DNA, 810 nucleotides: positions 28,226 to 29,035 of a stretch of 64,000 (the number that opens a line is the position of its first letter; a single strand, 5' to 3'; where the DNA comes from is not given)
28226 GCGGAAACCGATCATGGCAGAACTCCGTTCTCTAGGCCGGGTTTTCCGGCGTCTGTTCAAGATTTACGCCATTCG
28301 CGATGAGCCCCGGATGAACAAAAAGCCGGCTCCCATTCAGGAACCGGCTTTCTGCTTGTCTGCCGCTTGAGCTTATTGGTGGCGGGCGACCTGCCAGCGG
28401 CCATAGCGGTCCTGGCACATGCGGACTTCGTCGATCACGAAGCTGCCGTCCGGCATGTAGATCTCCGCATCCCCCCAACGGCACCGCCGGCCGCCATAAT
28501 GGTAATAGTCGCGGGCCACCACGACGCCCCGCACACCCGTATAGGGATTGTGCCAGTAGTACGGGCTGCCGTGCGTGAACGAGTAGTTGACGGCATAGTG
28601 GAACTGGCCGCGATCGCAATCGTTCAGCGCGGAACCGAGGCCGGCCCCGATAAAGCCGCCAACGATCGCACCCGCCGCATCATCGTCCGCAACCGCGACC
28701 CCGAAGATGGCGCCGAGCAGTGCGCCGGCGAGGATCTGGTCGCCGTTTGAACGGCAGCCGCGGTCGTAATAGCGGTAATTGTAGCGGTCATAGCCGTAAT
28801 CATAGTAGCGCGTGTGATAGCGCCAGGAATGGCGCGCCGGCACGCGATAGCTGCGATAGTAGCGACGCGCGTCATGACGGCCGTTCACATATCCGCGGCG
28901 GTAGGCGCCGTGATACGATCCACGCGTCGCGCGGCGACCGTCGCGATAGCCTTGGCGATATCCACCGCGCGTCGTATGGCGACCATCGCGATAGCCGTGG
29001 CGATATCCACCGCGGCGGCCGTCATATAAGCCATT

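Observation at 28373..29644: Secreted bacterial protein built from eukaryote-style RGG boxes and eight RGD tripeptides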

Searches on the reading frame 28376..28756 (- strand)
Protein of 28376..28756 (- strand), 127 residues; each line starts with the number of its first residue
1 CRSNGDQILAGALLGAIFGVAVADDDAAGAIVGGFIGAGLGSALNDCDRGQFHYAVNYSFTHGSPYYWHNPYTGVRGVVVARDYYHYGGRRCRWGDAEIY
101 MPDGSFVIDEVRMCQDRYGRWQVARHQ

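Call 7: find_homologous_proteins(query=window:28376-28756:-, max_evalue=0.001)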
Query seq(127 aa) (127 aa): 19 proteins with E <= 0.001 among 95 candidates.
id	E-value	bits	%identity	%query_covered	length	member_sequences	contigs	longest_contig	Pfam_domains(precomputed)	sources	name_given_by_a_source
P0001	2.2e-72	260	86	100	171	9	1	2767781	-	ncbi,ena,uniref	ncbi:hypothetical protein [Hyphobacterium sp.]|uniref:hypothetical protein n=1 Tax=Hyphobacterium sp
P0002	1.7e-67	244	83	100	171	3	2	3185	-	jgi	-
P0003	1.7e-67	244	83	100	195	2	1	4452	PF16998.11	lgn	-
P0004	3.2e-67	243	82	100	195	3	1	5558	-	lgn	-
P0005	1.7e-66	241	82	100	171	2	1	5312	-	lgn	-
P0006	2.9e-59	217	74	100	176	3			PF16998.11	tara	tara:strand:- start:1048 stop:1578 length:531 start_codon:yes stop_codon:yes gene_type:complete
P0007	8.1e-57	209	71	94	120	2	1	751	-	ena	-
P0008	2.9e-51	191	65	100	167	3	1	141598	-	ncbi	ncbi:MAG: hypothetical protein ACFE0P_15650 [Oceanicaulis sp.]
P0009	1.3e-48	183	63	100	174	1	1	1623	-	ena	-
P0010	3.0e-48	182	64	94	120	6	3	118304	-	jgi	jgi:surface antigen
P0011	3.0e-47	178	60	98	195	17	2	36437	-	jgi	jgi:surface antigen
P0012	3.9e-47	178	59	100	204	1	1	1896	-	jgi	-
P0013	1.2e-46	176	59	100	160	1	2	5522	-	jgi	jgi:surface antigen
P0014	1.1e-45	173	58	100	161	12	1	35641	-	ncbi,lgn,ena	-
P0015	6.1e-43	164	57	100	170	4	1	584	PF13441.13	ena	-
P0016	8.0e-43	164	58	100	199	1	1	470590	PF13441.13,PF05433.21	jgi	jgi:surface antigen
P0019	5.8e-37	145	53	98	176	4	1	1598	PF13441.13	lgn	-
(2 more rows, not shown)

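Call 10: find_encoding_contigs(protein=P0001, flank=5000, max_places=3)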
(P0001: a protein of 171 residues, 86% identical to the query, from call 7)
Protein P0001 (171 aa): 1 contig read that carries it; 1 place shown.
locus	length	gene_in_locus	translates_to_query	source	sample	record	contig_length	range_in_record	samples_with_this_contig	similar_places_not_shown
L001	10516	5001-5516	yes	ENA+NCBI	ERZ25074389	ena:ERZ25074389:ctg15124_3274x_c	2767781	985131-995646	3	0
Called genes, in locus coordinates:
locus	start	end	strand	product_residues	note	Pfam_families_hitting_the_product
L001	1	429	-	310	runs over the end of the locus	PF19300:BPD_transp_1_N (weak), PF00528:BPD_transp_1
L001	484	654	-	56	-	-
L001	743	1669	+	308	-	-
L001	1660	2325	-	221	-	PF01243:PNPOx_N, PF12766:Pyridox_oxase_2, PF10590:PNP_phzG_C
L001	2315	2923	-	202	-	-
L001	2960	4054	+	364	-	PF01264:Chorismate_synt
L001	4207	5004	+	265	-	-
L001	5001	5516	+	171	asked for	-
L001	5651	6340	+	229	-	-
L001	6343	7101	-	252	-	PF01479:S4, PF01728:FtsJ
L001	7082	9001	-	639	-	PF13292:DXP_synthase_N, PF00456:Transketolase_N (faint), PF00676:E1_dh (weak), PF02779:Transket_pyr, PF02780:Transketolase_C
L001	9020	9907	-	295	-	PF00348:polyprenyl_synt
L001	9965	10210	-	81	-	PF02609:Exonuc_VII_S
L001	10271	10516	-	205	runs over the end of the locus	PF00300:His_Phos_1 (weak)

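Call 11: find_encoding_contigs(protein=P0008, flank=5000, max_places=3)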
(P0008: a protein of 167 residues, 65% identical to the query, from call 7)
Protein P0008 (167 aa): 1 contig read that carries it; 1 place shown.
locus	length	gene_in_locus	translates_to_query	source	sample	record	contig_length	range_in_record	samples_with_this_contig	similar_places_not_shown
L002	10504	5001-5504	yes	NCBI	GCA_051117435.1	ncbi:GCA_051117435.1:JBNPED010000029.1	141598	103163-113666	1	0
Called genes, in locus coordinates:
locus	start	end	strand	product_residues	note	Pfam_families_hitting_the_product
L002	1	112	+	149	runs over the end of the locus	PF04364:DNA_pol3_chi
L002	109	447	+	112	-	PF11720:Inhibitor_I78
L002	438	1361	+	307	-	PF00561:Abhydrolase_1 (faint), PF12146:Hydrolase_4 (faint), PF20434:BD-FAE, PF07859:Abhydrolase_3, PF12697:Abhydrolase_6, PF00326:Peptidase_S9 (faint)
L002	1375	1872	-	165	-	PF10722:YbjN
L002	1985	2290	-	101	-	PF04380:BMFP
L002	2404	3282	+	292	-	PF01790:LGT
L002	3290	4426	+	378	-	PF02636:Methyltransf_28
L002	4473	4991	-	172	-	-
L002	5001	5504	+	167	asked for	-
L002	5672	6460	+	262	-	-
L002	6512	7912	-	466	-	PF03572:Peptidase_S41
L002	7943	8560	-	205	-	PF00440:TetR_N, PF17932:TetR_C_24 (weak)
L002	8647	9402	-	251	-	PF07486:Hydrolase_2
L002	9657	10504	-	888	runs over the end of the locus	PF01326:PPDK_N, PF00391:PEP-utilizers, PF02896:PEP-utilizers_C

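Call 15: find_related_loci(query=A1, collection=genome_contigs, flank=3000)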
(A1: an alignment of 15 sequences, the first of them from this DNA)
Query A1 (127 aa) in genome_contigs; peptide patterns used: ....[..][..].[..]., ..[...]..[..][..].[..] (x = any residue, [..] = any of these).
99 stretches matched a pattern; 85 encode a relative of the query (tblastn E <= 1e-3); the best 80 are kept; 80 distinct loci.
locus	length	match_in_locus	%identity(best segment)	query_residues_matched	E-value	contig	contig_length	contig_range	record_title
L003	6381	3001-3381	86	1-127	2e-67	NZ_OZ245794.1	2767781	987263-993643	MAG: Hyphobacterium sp. isolate ebfe9cd3-67f8-46d7-b8b7-24334b6d1504 chromosome 1, complete sequence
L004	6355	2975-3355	87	1-127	4e-67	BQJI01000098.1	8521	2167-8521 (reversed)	MAG: Hyphobacterium sp. DHS20C06 DNA, sequence098, whole genome shotgun sequence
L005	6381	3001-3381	88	1-127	3e-66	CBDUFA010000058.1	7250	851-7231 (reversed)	MAG TPA_asm: uncultured Hyphobacterium sp. isolate SRR22808126_concoct_130 genome assembly, contig: ERZ25043457.6881, wh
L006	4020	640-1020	87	1-127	2e-66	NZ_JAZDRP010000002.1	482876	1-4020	Hyphobacterium lacteum strain HN-65 scaffold_2_length=482877, whole genome shotgun sequence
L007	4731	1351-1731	74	1-127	2e-62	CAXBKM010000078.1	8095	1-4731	MAG TPA_asm: uncultured Maricaulaceae bacterium isolate ERR2762116_metabat2_130 genome assembly, contig: ERZ3422114.1185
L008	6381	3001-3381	82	1-127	6e-62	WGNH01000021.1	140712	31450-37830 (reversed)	MAG: Alphaproteobacteria bacterium isolate RI_462 c_000000069305, whole genome shotgun sequence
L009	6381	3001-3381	84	1-127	3e-62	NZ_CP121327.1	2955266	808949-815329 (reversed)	MAG: Hyphobacterium sp. isolate NCC532_bact_7827 chromosome, complete genome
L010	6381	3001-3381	82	1-127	2e-61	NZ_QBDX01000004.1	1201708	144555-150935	Hyphobacterium indicum strain 2ED5 Contig_4_length_1201708, whole genome shotgun sequence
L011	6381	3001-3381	69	1-127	2e-60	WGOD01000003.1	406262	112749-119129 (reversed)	MAG: Alphaproteobacteria bacterium isolate RI_22 c_000000131523, whole genome shotgun sequence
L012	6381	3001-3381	69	1-127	1e-59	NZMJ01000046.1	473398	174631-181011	MAG: Maricaulis sp. isolate IN14 9857, whole genome shotgun sequence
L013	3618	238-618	68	1-127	3e-59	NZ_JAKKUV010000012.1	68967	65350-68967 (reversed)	Hyphobacterium sp. SN044 c_000000000012, whole genome shotgun sequence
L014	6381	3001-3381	85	1-127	2e-58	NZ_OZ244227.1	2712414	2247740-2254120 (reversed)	MAG: Hyphobacterium sp. isolate 95e7138b-30c0-4f18-ad8a-671e508b9811 chromosome 1, complete sequence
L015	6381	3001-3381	63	1-127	6e-54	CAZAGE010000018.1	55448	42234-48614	MAG TPA_asm: uncultured Oceanicaulis sp. isolate SRP342821_co1_108 genome assembly, contig: NODE_379_length_55448_cov_60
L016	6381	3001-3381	61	1-127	1e-53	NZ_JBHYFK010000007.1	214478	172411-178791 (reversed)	MAG: Glycocaulis sp. isolate CCAP1475_9_bin-013 CCAP1475_9_bin-013_c7, whole genome shotgun sequence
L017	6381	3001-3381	72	1-127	3e-53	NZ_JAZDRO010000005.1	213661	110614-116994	Hyphobacterium marinum strain Y60-23 scaffold_5_length=213662, whole genome shotgun sequence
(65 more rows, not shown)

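Call 23: predict_structure(alignment_id=A1)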
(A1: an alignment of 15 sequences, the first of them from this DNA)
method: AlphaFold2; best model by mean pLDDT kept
length: 127 residues; sequences in the alignment: 15
mean_pLDDT: 69.7   pTM: 0.61
mean pLDDT of the five models: 69.7, 69.7, 69.1, 68.8, 68.2
residues with pLDDT >= 90: 13; 70-90: 68; 50-70: 8; < 50: 38
segments of 3 or more residues with pLDDT < 50: 2-39
pLDDT, mean of each block of 10 residues (from residue 1): 39 37 32 44 71 85 90 89 87 89 84 84 76
secondary structure, 60 per line:
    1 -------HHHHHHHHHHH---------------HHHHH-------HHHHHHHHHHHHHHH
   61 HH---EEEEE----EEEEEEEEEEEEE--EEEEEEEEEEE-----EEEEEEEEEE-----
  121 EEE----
elements in order: H8-18 H34-38 H46-62 E66-70 E75-87 E90-100 E106-115 E121-123

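Call 25: search_solved_structures(query=A1, max_evalue=10)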
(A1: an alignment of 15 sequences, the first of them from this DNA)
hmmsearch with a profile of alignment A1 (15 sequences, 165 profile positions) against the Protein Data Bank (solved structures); distinct sequences matched with E-value up to 10: 2.
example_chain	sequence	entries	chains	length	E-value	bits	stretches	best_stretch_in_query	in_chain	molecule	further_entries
5zm8_A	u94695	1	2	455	0.78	12.9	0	98-122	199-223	Oxysterol-binding protein-related protein 2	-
6xrr_J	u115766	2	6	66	2.3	11.3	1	45-84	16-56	RHS repeat protein | Rhs1 protein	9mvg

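Call 26: fold_search(model_id=the predicted structure, library=pdb)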
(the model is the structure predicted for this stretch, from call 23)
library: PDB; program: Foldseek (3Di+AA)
matches with E <= 10: 1289; with E <= 0.001: 0
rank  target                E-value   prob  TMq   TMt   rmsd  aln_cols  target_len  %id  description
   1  7c5v_B                6.5e-02  0.90  0.29  0.23   3.5        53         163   13  Crystal structure of the iota-carbonic anhydrase from cyanobacterium complexed with bicarbonate (released 2021-04-28)
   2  3hx8_C                7.8e-02  0.77  0.27  0.27   4.4        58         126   17  Crystal structure of putative ketosteroid isomerase (NP_103587.1) from Mesorhizobium loti at 1.45 A resolution (released 2009-07-07)
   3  3hx8_A                7.8e-02  0.72  0.26  0.26   4.4        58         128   17  Crystal structure of putative ketosteroid isomerase (NP_103587.1) from Mesorhizobium loti at 1.45 A resolution (released 2009-07-07)
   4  3hx8_B                9.3e-02  0.72  0.27  0.27   4.4        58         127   17  Crystal structure of putative ketosteroid isomerase (NP_103587.1) from Mesorhizobium loti at 1.45 A resolution (released 2009-07-07)
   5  3rob_A                9.3e-02  0.38  0.23  0.22   5.2        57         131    9  The crystal structure of a conserved protein from Planctomyces limnophilus DSM 3776 (released 2011-05-11)
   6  8ril_A                1.0e-01  0.25  0.21  0.23  10.7        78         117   13  Human RAD52 closed ring conformation (released 2024-04-24)
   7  5kuy_H                1.1e-01  0.54  0.27  0.35  10.8        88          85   10  Influenza hemagglutinin H3 A/Hong Kong/1/1968 in complex with designed inhibitor protein HSB.2A (released 2017-06-14)
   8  6d34_B                1.2e-01  0.91  0.28  0.27   2.8        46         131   17  Apo Crystal Structure of TerC, a Terfestatin Biosynthesis Enzyme (released 2018-06-13)
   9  3rob_D                1.2e-01  0.51  0.25  0.25   4.4        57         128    9  The crystal structure of a conserved protein from Planctomyces limnophilus DSM 3776 (released 2011-05-11)
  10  3rob_B                1.2e-01  0.47  0.25  0.24   4.5        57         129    9  The crystal structure of a conserved protein from Planctomyces limnophilus DSM 3776 (released 2011-05-11)
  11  5dac_B                1.3e-01  0.44  0.25  0.09   4.9        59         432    7  ATP-gamma-S bound Rad50 from Chaetomium thermophilum in complex with DNA (released 2016-03-02)
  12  4oqd_C                1.6e-01  0.94  0.32  0.18   3.1        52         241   13  Crystal structure of the tylM1 N,N-dimethyltransferase in complex with SAH and TDP-Qui3NMe2 (released 2014-02-26)
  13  7c5v_A                1.6e-01  0.69  0.27  0.22   3.6        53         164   15  Crystal structure of the iota-carbonic anhydrase from cyanobacterium complexed with bicarbonate (released 2021-04-28)
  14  8rjw_D                1.6e-01  0.25  0.20  0.15  10.9        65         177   11  Human RAD52 open ring - ssDNA complex (released 2024-04-24)
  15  8rjw_H                1.6e-01  0.18  0.21  0.23  11.4        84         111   11  Human RAD52 open ring - ssDNA complex (released 2024-04-24)
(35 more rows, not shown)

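Call 27: search_protein_families(library=pfam, alignment_id=A1, max_evalue=0.01)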
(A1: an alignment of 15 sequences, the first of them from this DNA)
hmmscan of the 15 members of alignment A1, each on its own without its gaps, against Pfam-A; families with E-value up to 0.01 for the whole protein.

A. member 1, seq(127 aa): 3 families
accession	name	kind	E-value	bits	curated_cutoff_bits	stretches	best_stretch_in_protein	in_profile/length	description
PF16998.10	17kDa_Anti_2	-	5e-06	26.8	26.6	1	55-124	43-111/116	17 kDa outer membrane surface antigen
PF13488.11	Gly-zipper_Omp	-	0.0011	19.3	25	1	9-43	4-37/46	Glycine zipper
PF13441.11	Gly-zipper_YMGG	-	0.0015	18.7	28.9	1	9-44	12-42/45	YMGG-like Gly-zipper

B. families by the number of members that match (of 15 scanned): 5 families
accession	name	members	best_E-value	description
PF16998.10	17kDa_Anti_2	13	9.5e-07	17 kDa outer membrane surface antigen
PF13441.11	Gly-zipper_YMGG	9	5.6e-06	YMGG-like Gly-zipper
PF13488.11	Gly-zipper_Omp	5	0.00047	Glycine zipper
PF05433.20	Rick_17kDa_Anti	4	6.2e-06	Glycine zipper 2TM domain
PF08460.16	SH3_5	1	0.0038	Bacterial SH3 domain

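Call 39: search_protein_representatives(alignment_id=A1)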
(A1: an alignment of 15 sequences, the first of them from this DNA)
Query: 15 sequences, 165 profile positions. Proteins with E-value up to 0.001 (for the whole library): 1421; up to 1e-10: 79; up to 1e-30: 10. The best 150 are listed.
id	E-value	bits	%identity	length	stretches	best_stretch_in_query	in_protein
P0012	2.5e-75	268.2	-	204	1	5-165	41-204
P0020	4.4e-74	264.1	-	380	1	7-165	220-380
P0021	3.0e-67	241.9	-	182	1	2-165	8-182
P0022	5.1e-67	241.2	-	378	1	10-165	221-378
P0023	1.1e-63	230.3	-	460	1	10-165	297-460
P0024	1.6e-62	226.5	-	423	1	5-165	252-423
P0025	3.8e-57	209.1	-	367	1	10-165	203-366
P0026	1.1e-53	197.9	-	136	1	40-165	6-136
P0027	7.8e-52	191.8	-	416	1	10-165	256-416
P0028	4.5e-47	176.3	-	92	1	74-165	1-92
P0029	3.8e-24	101.7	-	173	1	15-160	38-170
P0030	1.2e-20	90.3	-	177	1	8-160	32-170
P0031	1.4e-20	90.1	-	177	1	10-161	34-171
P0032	4.0e-20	88.7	-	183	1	10-162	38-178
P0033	2.7e-19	85.9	-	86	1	113-165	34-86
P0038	1.3e-14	70.7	-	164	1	42-162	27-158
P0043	8.9e-14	68.0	-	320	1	14-162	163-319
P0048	7.2e-13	65.1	-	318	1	9-160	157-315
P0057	4.5e-12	62.5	-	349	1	10-161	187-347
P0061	5.3e-12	62.2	-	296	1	16-162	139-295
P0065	6.8e-12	61.9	-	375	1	11-161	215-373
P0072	1.1e-11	61.3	-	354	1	19-160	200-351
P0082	3.8e-11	59.5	-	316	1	10-162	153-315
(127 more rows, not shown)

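Call 74: search_protein_families(library=pfam, proteins=[P0048, P0057, P0061, P0072, P0082, P0043, P0065, P0038, P0032, P0029], max_evalue=0.001)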
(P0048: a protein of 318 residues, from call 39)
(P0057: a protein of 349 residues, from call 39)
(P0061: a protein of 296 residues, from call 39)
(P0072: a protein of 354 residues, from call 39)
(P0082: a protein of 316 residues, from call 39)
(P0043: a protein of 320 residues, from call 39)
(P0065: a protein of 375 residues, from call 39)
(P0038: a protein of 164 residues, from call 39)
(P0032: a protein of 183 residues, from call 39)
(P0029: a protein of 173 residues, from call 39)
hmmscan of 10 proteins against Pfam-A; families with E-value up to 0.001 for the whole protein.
P0048 (318 aa): 1 family
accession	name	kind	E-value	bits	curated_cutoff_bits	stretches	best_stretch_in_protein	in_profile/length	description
PF11776.13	RcnB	-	1.2e-16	60.8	25.9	1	105-154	1-49/51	Nickel/cobalt transporter regulator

P0057 (349 aa): 1 family
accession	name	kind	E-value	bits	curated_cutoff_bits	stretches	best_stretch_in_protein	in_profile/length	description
PF11776.13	RcnB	-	5.7e-20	71.4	25.9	1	134-184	1-50/51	Nickel/cobalt transporter regulator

P0061 (296 aa): 1 family
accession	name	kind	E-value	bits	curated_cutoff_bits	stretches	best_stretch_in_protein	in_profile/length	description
PF11776.13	RcnB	-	3.1e-13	49.8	25.9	1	60-109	1-50/51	Nickel/cobalt transporter regulator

P0072 (354 aa): 3 families
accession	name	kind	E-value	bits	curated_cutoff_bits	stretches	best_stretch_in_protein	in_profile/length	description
PF11776.13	RcnB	-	5.8e-24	84.2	25.9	2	58-107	1-50/51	Nickel/cobalt transporter regulator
PF16998.10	17kDa_Anti_2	-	1.8e-05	24.9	26.6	1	296-351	55-109/116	17 kDa outer membrane surface antigen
PF05433.20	Rick_17kDa_Anti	-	0.0003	21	24.2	1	227-265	2-41/43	Glycine zipper 2TM domain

P0082 (316 aa): 4 families
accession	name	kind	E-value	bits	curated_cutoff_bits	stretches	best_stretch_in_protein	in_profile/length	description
PF11776.13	RcnB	-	5.7e-30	103.4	25.9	2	100-151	1-51/51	Nickel/cobalt transporter regulator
PF23078.2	HTH_CHD6-9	-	0.00018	21.7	27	0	54-82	16-44/105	Chromodomain-helicase-DNA-binding protein 6-9, tri-helical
PF05433.20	Rick_17kDa_Anti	-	0.00035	20.8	24.2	1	189-228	2-42/43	Glycine zipper 2TM domain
PF13488.11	Gly-zipper_Omp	-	0.00037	20.8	25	1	189-233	2-43/46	Glycine zipper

P0043 (320 aa): 1 family
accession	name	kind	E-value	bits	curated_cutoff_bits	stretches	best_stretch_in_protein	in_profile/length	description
PF16998.10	17kDa_Anti_2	-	9e-06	25.9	26.6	1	222-319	15-111/116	17 kDa outer membrane surface antigen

P0065 (375 aa): 0 families

P0038 (164 aa): 4 families
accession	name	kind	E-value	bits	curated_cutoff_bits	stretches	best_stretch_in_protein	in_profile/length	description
PF05433.20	Rick_17kDa_Anti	-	5.5e-10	39.4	24.2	1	30-70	2-43/43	Glycine zipper 2TM domain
PF16998.10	17kDa_Anti_2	-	1.6e-07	31.6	26.6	1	75-158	32-111/116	17 kDa outer membrane surface antigen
PF13441.11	Gly-zipper_YMGG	-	2.9e-06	27.3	28.9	1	27-71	3-44/45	YMGG-like Gly-zipper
PF13488.11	Gly-zipper_Omp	-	6.5e-06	26.4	25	1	33-76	1-45/46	Glycine zipper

P0032 (183 aa): 0 families

P0029 (173 aa): 0 families

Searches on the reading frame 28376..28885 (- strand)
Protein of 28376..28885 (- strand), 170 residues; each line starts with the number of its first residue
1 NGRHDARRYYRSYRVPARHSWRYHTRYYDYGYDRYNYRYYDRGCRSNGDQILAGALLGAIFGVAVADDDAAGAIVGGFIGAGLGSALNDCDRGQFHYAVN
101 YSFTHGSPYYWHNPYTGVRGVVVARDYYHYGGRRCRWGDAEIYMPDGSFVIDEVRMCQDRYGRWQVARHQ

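Call 47: predict_structure(alignment_id=A2)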
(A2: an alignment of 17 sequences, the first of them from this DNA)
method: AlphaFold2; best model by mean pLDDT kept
length: 170 residues; sequences in the alignment: 17
mean_pLDDT: 59.7   pTM: 0.59
mean pLDDT of the five models: 59.7, 55.7, 53.8, 51.7, 51.1
residues with pLDDT >= 90: 0; 70-90: 83; 50-70: 22; < 50: 65
segments of 3 or more residues with pLDDT < 50: 1-23, 45-77, 79-83
pLDDT, mean of each block of 10 residues (from residue 1): 30 30 48 60 46 33 28 35 58 80 84 81 86 85 76 80 76
secondary structure, 60 per line:
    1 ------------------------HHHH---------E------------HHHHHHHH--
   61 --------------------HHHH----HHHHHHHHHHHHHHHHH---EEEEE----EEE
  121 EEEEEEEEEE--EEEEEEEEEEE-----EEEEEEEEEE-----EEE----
elements in order: H25-28 H51-58 H81-84 H89-105 E109-113 E118-130 E133-143 E149-158 E164-166
